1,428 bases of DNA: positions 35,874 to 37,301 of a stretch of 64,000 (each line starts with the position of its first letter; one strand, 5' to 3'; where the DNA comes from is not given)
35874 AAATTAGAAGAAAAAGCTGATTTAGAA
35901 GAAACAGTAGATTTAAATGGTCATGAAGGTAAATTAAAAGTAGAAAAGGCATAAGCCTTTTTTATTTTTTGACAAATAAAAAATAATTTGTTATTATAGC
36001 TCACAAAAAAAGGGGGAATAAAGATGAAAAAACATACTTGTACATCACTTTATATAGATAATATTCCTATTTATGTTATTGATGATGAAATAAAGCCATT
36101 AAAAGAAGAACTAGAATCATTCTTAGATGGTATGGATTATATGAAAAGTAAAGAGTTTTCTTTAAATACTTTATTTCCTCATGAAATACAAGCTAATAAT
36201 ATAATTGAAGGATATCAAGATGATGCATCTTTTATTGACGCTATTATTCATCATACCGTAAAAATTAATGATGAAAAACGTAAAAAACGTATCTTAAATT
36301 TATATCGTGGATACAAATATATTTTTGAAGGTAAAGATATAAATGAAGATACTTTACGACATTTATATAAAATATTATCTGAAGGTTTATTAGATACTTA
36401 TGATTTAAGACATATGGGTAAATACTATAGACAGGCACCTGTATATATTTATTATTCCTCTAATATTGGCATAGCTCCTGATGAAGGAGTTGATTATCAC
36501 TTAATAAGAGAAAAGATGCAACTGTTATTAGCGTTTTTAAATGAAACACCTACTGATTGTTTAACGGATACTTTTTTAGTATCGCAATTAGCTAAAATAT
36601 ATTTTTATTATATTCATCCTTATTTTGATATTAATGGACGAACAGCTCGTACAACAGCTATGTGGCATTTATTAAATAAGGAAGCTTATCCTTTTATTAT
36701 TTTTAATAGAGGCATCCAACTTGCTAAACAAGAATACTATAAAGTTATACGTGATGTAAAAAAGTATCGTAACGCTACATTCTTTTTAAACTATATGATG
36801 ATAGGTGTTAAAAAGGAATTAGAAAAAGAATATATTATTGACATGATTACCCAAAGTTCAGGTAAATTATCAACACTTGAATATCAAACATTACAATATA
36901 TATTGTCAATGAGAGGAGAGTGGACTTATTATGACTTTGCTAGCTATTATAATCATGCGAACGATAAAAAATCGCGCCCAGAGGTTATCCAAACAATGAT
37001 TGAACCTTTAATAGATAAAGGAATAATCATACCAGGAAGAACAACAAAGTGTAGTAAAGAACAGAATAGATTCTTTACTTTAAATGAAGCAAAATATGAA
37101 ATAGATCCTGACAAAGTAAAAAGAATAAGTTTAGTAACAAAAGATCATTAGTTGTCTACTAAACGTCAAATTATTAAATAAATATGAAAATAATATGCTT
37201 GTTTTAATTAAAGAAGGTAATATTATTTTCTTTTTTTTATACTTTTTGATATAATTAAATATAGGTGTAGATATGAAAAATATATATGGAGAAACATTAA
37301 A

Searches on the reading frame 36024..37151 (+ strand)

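Call 49: search_protein_families(library=ncbifam, proteins=[window:36024-37151:+], max_evalue=0.001)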
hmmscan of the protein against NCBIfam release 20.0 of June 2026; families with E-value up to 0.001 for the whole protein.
window:36024-37151:+ (375 aa): 1 family
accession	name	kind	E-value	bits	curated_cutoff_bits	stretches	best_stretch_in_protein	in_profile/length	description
NF046030.1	ProtAdlyltaseSoFic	equivalog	7.6e-09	35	550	1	160-265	158-262/361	protein adenylyltransferase Fic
